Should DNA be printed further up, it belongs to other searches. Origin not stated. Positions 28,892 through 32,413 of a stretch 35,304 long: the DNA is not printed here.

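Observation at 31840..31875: The Ntn-type amidotransferase nucleophile Cys is buried about 1,126 residues into the ORF, implying proteolytic processing or an inactive domain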

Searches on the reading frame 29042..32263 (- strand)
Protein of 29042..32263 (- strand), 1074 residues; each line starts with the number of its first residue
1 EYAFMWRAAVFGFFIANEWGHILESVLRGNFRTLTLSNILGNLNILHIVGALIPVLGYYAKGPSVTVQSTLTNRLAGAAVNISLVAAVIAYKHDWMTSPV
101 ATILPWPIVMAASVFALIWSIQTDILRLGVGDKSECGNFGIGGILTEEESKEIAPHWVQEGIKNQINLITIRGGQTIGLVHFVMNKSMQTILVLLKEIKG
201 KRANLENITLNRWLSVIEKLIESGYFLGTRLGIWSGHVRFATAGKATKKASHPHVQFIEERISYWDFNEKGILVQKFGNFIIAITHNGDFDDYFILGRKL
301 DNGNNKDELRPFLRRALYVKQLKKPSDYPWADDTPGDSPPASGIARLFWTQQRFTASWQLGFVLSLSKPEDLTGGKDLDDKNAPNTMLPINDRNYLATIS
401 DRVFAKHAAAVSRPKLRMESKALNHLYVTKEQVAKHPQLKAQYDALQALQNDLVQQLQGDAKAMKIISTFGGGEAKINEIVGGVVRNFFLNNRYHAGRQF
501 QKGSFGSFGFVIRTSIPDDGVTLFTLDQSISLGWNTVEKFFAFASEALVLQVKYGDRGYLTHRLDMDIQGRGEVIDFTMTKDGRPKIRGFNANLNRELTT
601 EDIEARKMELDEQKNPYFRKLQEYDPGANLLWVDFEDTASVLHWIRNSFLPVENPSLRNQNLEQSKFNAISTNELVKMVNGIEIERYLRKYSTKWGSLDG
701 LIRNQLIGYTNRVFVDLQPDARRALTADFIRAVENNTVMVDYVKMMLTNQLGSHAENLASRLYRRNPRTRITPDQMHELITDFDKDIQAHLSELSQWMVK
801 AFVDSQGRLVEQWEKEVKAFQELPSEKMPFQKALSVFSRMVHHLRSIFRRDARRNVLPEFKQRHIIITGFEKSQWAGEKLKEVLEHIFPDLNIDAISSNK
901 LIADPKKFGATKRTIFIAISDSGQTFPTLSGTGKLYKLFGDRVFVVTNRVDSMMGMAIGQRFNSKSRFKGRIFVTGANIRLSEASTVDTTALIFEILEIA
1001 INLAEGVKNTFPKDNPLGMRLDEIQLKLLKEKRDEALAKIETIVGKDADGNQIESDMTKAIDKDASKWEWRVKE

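Call 36: search_protein_representatives(alignment_id=A2)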
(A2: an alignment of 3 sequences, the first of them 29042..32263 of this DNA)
Query: 3 sequences, 1049 profile positions. Proteins with E-value up to 0.001 (for the whole library): 784; up to 1e-10: 454; up to 1e-30: 195. The best 150 are listed.
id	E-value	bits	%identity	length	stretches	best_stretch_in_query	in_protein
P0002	0.0e+00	1716.7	-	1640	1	1-1049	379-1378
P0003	0.0e+00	1653.9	-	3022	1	18-1044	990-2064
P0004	0.0e+00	1245.2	-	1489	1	2-1049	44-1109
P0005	0.0e+00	1209.9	-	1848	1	2-1049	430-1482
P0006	0.0e+00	1138.3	-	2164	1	20-1049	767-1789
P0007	0.0e+00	1020.9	-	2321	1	2-1047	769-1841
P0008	1.9e-265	899.8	-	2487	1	5-1025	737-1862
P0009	1.1e-239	814.6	-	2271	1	2-1048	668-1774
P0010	3.8e-231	786.3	-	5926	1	62-1044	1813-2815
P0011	1.6e-216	737.9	-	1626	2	14-755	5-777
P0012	1.6e-191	655.1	-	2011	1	6-1049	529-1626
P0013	1.1e-188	645.7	-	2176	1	3-1030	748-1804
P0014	1.2e-178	612.5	-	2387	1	16-1049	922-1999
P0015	2.2e-171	588.4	-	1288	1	396-1032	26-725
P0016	1.8e-170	585.4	-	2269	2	329-1047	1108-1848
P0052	7.6e-91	321.8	-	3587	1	33-964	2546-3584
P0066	3.0e-69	250.3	-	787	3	826-1047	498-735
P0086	1.6e-55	204.9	-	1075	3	832-1045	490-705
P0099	1.5e-50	188.3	-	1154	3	169-422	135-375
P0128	4.2e-44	167.0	-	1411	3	144-570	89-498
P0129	8.5e-44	166.0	-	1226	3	832-1047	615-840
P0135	1.3e-42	162.1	-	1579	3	171-602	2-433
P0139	3.5e-42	160.7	-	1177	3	16-576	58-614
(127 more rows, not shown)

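Call 42: search_protein_families(library=pfam, alignment_id=A3, max_evalue=0.01)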
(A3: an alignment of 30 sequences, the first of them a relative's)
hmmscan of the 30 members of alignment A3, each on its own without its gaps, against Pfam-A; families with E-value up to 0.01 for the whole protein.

A. member 1, P0066 (787 aa): 0 families

B. families by the number of members that match (of 30 scanned): 8 families
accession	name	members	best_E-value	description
PF13499.12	EF-hand_7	2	2e-16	EF-hand domain pair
PF00036.39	EF-hand_1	2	5.5e-13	EF hand domain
PF13405.12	EF-hand_6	2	9.4e-12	EF-hand domain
PF13202.12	EF-hand_5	2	1.1e-09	EF hand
PF13833.12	EF-hand_8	2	9.3e-06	EF-hand domain pair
PF12763.14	EH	2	0.0004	EH domain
PF01380.27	SIS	2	0.0032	SIS domain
PF13398.12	Peptidase_M50B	1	0.001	Peptidase M50B-like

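Call 43: search_solved_structures(query=A3, max_evalue=0.1, show_alignments=3)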
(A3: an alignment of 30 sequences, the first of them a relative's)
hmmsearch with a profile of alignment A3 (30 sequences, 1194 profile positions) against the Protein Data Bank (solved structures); distinct sequences matched with E-value up to 0.1: 11.
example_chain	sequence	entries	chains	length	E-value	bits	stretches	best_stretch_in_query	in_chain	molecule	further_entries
4amv_A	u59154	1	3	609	0.0013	19.6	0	222-246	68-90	GLUCOSAMINE--FRUCTOSE-6-PHOSPHATE AMINOTRANSFERASE [ISOMER IZING]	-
1jxa_A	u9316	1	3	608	0.0013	19.6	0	222-246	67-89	glucosamine 6-phosphate synthase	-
2j6h_A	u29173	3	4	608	0.0013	19.6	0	222-246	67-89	GLUCOSAMINE-FRUCTOSE-6-PHOSPHATE AMINOTRANSFERASE | GLUCOSAMINE--FRUCTOSE-6-PHOSPHATE AMINOTRANSFERASE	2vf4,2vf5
3ooj_A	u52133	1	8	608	0.0013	19.6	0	222-246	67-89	Glucosamine/fructose-6-phosphate aminotransferase, isomerizing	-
1xff_A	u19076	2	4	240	0.0032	18.3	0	222-246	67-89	Glucosamine--fructose-6-phosphate aminotransferase [isomerizing]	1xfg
6zmk_A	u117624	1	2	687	0.044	14.5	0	126-243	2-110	Glutamine--fructose-6-phosphate aminotransferase [isomerizing] 1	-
6r4i_A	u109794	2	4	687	0.046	14.5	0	126-243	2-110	Glutamine--fructose-6-phosphate aminotransferase [isomerizing] 1 | Glutamine--fructose-6-phosphate-aminotransferase [isomerizing] 1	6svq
6r4e_A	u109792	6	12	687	0.047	14.4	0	126-243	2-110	Glutamine--fructose-6-phosphate aminotransferase [isomerizing] 1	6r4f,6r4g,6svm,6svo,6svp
6r4h_A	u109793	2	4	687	0.048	14.4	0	126-243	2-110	Glutamine--fructose-6-phosphate aminotransferase [isomerizing] 1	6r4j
7ndl_A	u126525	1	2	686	0.059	14.1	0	145-243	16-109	Isoform 2 of Glutamine-fructose-6-phosphate aminotransferase [isomerizing] 1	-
6zmj_A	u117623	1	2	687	0.073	13.8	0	126-243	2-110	Glutamine--fructose-6-phosphate aminotransferase [isomerizing] 1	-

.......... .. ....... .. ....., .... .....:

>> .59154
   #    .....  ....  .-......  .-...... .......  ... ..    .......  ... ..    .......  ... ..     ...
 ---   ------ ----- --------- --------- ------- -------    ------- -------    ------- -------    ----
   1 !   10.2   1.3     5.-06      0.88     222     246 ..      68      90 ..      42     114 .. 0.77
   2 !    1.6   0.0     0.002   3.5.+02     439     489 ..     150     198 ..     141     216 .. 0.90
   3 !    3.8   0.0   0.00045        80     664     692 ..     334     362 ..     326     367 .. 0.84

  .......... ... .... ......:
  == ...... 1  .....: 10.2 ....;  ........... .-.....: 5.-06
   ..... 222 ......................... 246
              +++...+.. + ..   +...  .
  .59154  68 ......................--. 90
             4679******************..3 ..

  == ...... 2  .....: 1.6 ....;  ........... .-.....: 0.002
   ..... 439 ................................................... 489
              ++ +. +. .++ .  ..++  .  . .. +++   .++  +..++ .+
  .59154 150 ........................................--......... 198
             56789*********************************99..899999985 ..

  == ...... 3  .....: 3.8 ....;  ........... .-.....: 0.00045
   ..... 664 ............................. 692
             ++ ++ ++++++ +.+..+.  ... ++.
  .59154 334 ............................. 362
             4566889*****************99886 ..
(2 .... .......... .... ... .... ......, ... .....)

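Call 46: list_cluster_members(proteins=[P0003, P0010, P0004, P0066, P0135, P0086, P0128, P0099, P0139, P0052])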
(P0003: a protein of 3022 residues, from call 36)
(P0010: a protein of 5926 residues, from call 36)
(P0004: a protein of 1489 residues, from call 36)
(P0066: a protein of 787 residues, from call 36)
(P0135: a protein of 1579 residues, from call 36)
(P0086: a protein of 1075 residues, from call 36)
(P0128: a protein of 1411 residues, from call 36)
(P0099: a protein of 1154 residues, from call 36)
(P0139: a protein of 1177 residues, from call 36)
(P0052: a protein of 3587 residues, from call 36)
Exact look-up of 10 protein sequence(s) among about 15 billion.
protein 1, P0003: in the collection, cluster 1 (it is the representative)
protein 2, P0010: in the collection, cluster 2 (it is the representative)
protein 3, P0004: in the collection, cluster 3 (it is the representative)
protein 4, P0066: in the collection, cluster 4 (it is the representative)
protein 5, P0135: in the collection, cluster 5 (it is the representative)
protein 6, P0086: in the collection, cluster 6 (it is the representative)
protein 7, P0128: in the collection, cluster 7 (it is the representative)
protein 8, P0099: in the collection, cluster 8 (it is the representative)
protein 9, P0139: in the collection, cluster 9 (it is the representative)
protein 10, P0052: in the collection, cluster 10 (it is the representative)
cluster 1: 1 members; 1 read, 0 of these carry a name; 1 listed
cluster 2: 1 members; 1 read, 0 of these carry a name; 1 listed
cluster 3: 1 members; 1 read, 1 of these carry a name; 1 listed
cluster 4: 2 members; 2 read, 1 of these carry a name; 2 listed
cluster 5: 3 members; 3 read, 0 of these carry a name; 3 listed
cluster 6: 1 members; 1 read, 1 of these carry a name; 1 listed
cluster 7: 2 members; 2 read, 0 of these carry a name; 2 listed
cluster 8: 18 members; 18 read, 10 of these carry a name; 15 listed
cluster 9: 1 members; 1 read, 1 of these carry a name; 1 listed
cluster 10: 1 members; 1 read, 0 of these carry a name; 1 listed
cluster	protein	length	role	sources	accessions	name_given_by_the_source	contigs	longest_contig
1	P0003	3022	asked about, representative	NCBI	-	-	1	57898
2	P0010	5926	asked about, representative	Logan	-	-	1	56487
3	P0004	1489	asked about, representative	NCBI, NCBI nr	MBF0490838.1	MAG: hypothetical protein HQL15_09560, partial [Candidatus Omnitrophica bacterium] | hypothetical protein [Candidatus Omnitrophota bacterium]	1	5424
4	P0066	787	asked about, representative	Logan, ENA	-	-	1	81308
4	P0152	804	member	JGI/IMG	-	hypothetical protein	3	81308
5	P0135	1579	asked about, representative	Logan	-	-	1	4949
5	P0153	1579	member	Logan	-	-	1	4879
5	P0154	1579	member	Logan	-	-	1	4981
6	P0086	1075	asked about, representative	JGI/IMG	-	hypothetical protein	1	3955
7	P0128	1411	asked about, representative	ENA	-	-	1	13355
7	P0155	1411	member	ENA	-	-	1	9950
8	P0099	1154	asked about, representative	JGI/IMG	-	-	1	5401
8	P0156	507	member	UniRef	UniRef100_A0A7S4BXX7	Glutamine amidotransferase type-2 domain-containing protein n=1 Tax=Chrysotila carterae ...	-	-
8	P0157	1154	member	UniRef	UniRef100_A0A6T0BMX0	Glutamine amidotransferase type-2 domain-containing protein n=1 Tax=Chrysotila carterae ...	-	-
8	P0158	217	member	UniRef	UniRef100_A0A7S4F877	Uncharacterized protein n=1 Tax=Chrysotila carterae TaxID=13221 RepID=A0A7S4F877_CHRCT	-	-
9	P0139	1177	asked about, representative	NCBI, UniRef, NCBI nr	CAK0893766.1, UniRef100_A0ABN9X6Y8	unnamed protein product [Prorocentrum cordatum] | SIS domain-containing protein n=1 Tax=Prorocentrum cordatum TaxID=2364126 ... | unnamed protein product [Polarella glacialis]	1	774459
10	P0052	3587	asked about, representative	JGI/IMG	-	-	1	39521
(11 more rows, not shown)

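Call 62: find_encoding_contigs(protein=P0010, flank=10000, max_places=2)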
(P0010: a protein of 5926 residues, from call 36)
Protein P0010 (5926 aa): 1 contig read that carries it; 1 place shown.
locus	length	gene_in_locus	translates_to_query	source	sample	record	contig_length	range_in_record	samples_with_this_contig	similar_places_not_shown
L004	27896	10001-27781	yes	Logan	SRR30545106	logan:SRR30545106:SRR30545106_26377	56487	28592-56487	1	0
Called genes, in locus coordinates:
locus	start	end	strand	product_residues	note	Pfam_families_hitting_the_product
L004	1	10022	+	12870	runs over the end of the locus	?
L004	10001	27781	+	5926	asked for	-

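Call 65: find_related_loci(query=A2, collection=genome_contigs, flank=3000)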
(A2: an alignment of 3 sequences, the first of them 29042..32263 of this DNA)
Query A2 (1074 aa) in genome_contigs; peptide patterns used: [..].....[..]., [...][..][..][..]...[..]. (x = any residue, [..] = any of these).
117 stretches matched a pattern; 82 encode a relative of the query (tblastn E <= 1e-3); the best 80 are kept; 80 distinct loci.
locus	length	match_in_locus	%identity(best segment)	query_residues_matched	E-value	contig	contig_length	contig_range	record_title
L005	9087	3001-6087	40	5-1074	0e+0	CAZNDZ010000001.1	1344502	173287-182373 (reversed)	MAG TPA_asm: uncultured Planctomycetales bacterium isolate SRP219642_co4_309 genome assembly, contig: NODE_1_length_1344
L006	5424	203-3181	28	8-1030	1e-87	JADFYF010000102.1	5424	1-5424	MAG: Candidatus Omnitrophota bacterium isolate nDJH6bin18 nDJH6_bin18_NODE_102_length_5424_cov_1.512932, whole genome sh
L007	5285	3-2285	27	241-1074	4e-86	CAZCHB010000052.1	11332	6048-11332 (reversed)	MAG TPA_asm: uncultured Planctomycetales bacterium isolate SRP342105_co1_318 genome assembly, contig: NODE_7851_length_1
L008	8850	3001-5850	26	12-1063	1e-82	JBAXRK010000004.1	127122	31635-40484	MAG: Candidatus Omnitrophota bacterium isolate ELA581 MAG581_4, whole genome shotgun sequence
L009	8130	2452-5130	25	136-1033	5e-53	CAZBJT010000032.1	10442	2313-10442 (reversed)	MAG TPA_asm: uncultured Planctomycetales bacterium isolate binchicken_co54_492 genome assembly, contig: NODE_11561_lengt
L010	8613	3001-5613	27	5-1074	5e-35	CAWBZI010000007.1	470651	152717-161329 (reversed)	MAG: uncultured cyanobacterium isolate MFD03250.bin.1.130 genome assembly, contig: contig_28685, whole genome shotgun se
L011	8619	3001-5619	24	2-1074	1e-34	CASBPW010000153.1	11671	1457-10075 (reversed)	MAG: uncultured cyanobacterium isolate PMM_0068 genome assembly, contig: PMM_0068_000000000153, whole genome shotgun seq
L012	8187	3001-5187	28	136-1074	7e-34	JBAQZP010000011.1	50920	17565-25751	MAG: Phormidesmis sp. isolate MFD03260_ilm_asm_bin15 k127_23839, whole genome shotgun sequence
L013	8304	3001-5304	27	98-1074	2e-33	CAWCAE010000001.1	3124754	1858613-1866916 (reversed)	MAG: uncultured cyanobacterium isolate MFD03250.bin.1.175 genome assembly, contig: contig_1115, whole genome shotgun seq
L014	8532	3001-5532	25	20-1074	3e-33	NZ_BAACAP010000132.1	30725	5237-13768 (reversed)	Scytonema sp. NUACC26 sequence132, whole genome shotgun sequence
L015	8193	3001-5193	27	129-1074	2e-33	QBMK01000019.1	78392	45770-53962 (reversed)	MAG: Pseudanabaena sp. isolate ULC068bin1 scaffold19_size78392, whole genome shotgun sequence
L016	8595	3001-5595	25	20-1074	5e-33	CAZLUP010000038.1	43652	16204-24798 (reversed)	MAG TPA_asm: uncultured bacterium isolate binchicken_co274_385 genome assembly, contig: NODE_2243_length_43652_cov_19.60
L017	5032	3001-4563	27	20-574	2e-32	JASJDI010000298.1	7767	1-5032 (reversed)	MAG: Xenococcaceae cyanobacterium MO_188.B29 MO_188.c_11226, whole genome shotgun sequence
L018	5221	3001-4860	25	4-660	2e-32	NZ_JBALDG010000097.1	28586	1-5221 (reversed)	MAG: Nostoc sp. isolate P14264 bin 5 NODE_669_length_28586_cov_40.118, whole genome shotgun sequence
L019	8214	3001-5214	35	108-1074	9e-32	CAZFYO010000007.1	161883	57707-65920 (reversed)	MAG TPA_asm: uncultured Elusimicrobia sp. isolate SRP342105_co1_313 genome assembly, contig: NODE_102_length_161883_cov_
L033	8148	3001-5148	27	136-1074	3e-29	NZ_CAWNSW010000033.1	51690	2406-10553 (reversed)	Stenomitos frigidus ULC18 isolate ena-yuan-GCF_003003795.1 NZ_PVWK01000135.1, whole genome shotgun sequence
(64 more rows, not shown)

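Call 80: search_protein_families(library=pfam, proteins=[L012:676-2940:+, L033:1192-2988:+], max_evalue=0.01)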
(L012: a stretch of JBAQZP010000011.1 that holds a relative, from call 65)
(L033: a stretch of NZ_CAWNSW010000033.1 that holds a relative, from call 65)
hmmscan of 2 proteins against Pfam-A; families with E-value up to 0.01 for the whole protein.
L012:676-2940:+ (755 aa): 8 families
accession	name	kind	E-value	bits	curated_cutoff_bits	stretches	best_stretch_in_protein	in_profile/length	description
PF00072.30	Response_reg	-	1.5e-68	228.4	30.2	3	634-746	1-111/111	Response regulator receiver domain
PF00512.31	HisKA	-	4.7e-11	43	26.9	1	233-285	9-62/66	His Kinase A (phospho-acceptor) domain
PF13426.13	PAS_9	-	3.3e-09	37.4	27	1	476-573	9-103/103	PAS domain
PF08447.18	PAS_3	-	7.7e-09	36.2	25.6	1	482-568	3-89/89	PAS fold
PF08448.16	PAS_4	-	1.9e-07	31.7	23.1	1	464-575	1-109/110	PAS fold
PF00989.32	PAS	-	8.7e-07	29.4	22.6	1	465-570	8-112/113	PAS fold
PF20161.5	VpsR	-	2.3e-06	27.8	23.7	0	17-116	20-118/121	VpsR domain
PF13188.13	PAS_8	-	2.8e-05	24.3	21.8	1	464-503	7-47/65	PAS domain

L033:1192-2988:+ (599 aa): 4 families
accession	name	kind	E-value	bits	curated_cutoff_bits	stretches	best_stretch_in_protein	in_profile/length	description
PF00072.30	Response_reg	-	4.8e-58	194.6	30.2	3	5-116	1-110/111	Response regulator receiver domain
PF00512.31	HisKA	-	8.4e-13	48.6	26.9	2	212-263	5-57/66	His Kinase A (phospho-acceptor) domain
PF23198.2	PDE8A_N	-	3.3e-09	37.3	29.6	0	14-94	22-103/147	PDE8A-like, N-terminal domain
PF20161.5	VpsR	-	1.5e-08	34.9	23.7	0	299-358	13-71/121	VpsR domain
